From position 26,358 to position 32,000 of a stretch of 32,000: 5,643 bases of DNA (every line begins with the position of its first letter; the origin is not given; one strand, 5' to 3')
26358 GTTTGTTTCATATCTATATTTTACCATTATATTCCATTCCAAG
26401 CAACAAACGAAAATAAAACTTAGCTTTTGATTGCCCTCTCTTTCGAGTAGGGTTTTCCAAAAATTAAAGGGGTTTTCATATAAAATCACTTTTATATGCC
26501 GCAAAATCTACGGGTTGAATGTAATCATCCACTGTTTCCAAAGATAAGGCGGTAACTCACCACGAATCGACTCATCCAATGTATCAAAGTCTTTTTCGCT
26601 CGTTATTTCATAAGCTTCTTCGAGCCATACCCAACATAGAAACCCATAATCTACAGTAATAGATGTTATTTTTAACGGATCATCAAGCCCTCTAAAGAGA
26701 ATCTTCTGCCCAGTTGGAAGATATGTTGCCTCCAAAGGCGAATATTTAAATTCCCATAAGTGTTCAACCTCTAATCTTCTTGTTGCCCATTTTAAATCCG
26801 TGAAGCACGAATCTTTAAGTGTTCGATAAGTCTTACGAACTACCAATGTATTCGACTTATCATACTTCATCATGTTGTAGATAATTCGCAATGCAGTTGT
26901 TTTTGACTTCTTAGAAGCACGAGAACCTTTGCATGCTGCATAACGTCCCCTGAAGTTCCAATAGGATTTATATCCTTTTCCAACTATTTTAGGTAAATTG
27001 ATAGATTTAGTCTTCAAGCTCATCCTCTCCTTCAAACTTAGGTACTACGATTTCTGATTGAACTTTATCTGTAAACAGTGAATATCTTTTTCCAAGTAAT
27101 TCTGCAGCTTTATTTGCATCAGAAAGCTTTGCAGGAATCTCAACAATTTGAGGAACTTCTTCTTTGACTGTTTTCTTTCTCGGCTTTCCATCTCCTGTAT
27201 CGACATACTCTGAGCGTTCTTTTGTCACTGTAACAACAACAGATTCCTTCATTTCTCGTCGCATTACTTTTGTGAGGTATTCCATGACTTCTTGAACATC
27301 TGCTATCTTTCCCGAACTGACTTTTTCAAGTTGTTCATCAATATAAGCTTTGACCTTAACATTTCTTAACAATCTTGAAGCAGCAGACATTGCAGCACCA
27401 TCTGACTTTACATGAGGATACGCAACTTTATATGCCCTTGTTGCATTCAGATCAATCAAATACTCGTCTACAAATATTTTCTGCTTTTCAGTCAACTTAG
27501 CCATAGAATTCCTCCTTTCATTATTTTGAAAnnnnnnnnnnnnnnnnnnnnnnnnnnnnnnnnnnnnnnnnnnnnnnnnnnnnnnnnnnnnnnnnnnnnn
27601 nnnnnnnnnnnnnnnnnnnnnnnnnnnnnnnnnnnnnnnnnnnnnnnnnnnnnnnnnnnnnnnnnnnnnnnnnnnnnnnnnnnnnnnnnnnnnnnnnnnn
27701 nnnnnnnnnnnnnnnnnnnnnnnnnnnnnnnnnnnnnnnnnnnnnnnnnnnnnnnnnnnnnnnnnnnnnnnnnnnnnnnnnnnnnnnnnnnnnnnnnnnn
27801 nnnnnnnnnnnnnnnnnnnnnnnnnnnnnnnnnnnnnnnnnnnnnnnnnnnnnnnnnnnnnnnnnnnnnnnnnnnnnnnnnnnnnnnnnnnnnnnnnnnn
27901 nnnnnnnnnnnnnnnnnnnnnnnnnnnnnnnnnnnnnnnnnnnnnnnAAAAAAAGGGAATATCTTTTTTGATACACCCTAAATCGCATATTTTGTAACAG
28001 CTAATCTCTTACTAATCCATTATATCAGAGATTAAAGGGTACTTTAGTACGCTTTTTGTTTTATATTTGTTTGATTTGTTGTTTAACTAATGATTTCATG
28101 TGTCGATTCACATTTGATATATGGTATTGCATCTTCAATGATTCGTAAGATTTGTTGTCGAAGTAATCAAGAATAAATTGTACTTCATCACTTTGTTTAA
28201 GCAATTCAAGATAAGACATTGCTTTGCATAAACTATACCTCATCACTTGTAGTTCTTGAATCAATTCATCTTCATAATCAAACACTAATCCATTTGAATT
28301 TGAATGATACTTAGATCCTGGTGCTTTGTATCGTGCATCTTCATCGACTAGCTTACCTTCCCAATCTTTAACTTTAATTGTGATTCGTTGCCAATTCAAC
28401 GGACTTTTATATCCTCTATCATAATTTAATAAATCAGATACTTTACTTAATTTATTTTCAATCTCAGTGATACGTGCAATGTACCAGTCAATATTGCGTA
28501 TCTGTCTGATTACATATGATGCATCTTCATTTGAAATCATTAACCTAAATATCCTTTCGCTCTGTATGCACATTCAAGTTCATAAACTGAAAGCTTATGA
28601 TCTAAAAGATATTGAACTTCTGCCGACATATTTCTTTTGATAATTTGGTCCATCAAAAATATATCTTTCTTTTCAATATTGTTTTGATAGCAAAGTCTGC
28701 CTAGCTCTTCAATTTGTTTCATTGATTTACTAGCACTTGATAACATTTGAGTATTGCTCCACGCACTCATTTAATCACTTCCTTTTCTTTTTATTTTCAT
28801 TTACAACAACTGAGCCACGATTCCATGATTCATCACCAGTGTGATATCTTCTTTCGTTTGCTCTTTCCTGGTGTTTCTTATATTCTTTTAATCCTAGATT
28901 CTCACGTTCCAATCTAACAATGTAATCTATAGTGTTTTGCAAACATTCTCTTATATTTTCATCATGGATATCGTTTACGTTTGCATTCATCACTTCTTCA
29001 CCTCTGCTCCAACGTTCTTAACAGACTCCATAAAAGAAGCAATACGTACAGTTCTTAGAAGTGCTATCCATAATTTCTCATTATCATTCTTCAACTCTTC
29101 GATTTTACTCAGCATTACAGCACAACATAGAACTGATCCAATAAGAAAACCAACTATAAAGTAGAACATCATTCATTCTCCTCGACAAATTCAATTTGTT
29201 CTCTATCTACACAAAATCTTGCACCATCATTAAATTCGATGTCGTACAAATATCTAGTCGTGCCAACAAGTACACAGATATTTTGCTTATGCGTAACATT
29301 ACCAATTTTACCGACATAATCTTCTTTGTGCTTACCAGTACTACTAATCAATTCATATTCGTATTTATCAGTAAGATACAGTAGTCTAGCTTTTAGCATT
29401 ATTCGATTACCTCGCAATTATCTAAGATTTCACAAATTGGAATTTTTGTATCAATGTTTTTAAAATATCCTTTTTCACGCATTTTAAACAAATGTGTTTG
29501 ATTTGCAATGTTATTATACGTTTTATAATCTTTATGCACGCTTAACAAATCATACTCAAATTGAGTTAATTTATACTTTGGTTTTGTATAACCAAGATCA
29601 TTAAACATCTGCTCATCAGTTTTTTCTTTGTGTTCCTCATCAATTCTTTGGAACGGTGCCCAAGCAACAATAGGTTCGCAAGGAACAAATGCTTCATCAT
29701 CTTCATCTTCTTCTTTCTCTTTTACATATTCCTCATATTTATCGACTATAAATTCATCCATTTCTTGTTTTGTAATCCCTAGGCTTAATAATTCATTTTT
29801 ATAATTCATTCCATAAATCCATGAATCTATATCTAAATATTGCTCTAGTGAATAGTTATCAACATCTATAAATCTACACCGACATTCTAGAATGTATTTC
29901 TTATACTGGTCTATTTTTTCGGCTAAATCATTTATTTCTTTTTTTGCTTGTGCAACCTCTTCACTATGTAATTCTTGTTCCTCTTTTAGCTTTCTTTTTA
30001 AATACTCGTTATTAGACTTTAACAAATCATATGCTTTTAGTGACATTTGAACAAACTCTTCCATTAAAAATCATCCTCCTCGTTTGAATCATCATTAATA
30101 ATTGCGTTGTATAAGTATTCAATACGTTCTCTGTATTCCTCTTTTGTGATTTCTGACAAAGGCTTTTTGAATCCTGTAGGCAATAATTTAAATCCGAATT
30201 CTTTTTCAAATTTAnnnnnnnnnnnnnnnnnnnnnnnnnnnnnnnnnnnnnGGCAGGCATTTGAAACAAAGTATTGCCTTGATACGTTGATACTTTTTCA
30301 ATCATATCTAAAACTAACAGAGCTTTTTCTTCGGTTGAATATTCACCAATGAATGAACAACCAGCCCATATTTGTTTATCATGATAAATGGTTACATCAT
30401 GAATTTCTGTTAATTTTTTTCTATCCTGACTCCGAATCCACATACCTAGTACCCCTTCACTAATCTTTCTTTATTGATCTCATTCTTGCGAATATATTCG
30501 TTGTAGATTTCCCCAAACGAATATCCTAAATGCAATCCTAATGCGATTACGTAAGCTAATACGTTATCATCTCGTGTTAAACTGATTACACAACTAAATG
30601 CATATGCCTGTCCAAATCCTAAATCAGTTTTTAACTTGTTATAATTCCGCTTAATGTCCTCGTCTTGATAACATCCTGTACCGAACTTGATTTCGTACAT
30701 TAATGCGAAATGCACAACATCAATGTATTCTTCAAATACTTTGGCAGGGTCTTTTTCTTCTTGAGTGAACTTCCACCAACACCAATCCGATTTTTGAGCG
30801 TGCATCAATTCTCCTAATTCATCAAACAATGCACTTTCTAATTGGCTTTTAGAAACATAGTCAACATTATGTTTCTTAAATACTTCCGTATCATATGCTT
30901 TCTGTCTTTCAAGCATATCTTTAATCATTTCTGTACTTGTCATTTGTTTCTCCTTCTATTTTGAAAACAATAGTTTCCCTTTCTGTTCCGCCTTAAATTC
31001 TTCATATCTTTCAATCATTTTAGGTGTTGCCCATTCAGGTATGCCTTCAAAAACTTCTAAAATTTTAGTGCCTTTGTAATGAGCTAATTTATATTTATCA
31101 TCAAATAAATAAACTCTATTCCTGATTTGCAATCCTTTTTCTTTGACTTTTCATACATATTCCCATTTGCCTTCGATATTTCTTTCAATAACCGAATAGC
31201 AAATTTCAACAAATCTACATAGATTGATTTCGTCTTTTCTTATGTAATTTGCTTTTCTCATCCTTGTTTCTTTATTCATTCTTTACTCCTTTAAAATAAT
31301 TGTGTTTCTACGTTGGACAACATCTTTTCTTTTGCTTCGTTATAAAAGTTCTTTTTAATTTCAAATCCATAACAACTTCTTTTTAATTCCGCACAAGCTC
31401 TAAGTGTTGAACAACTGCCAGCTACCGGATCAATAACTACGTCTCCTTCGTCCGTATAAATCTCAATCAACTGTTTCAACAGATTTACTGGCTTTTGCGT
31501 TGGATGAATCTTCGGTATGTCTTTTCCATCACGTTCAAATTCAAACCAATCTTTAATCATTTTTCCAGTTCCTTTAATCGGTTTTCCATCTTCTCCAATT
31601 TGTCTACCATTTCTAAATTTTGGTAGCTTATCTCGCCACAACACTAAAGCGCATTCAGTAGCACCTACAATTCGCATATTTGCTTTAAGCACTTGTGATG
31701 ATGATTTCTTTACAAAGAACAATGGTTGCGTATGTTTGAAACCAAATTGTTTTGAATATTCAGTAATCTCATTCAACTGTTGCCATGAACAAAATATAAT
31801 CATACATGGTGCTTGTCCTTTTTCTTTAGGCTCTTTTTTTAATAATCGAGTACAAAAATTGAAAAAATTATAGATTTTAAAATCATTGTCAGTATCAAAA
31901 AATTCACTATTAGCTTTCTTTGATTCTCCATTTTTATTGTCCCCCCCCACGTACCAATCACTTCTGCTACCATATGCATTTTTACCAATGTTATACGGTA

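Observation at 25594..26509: Terminase large subunit gene split by a putative self-splicing group I intron carrying a GIY-YIG homing endonuclease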

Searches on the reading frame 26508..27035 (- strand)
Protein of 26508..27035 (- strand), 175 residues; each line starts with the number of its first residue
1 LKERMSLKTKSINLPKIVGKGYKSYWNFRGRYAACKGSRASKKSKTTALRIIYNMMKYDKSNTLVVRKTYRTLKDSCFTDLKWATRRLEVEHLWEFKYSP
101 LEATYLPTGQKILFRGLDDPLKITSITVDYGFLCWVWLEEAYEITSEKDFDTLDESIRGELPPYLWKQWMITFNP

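Call 4: search_protein_families(library=pfam, proteins=[window:26508-27035:-], max_evalue=0.01)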
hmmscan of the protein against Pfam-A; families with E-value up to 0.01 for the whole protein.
window:26508-27035:- (175 aa): 1 family
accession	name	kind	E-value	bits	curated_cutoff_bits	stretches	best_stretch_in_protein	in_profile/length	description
PF04466.19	Terminase_3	-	7.3e-35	120.8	23.2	1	32-175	4-137/201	Phage terminase large subunit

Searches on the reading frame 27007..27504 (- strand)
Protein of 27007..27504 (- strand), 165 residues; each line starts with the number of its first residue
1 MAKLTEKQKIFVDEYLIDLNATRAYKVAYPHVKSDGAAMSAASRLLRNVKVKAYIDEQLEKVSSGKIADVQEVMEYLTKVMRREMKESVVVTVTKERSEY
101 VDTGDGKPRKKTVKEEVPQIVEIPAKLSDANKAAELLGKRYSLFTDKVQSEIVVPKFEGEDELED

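Call 4: search_protein_families(library=pfam, proteins=[window:27007-27504:-], max_evalue=0.01)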
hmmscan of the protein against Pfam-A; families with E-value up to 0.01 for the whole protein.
window:27007-27504:- (165 aa): 1 family
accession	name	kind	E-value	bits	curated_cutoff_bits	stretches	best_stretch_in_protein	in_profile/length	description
PF03592.21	Terminase_2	-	6.2e-35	121.3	26.1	1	4-151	1-138/141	Terminase small subunit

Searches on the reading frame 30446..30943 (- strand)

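Call 55: search_protein_families(library=pfam, proteins=[window:30446-30943:-], max_evalue=0.001)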
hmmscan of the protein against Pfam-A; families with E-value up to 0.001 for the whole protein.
window:30446-30943:- (165 aa): 1 family
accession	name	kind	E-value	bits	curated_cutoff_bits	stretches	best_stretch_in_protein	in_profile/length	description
PF08761.16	dUTPase_2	-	2.6e-22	80.3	22.9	1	7-165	2-162/162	dUTPase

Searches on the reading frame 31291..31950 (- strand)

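Call 55: search_protein_families(library=pfam, proteins=[window:31291-31950:-], max_evalue=0.001)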
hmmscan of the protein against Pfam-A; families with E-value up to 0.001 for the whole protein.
window:31291-31950:- (219 aa): 1 family
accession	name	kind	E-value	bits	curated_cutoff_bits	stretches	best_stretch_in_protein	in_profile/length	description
PF01555.25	N6_N4_Mtase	-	1.4e-24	87.7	26.7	1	17-208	16-221/221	DNA methylase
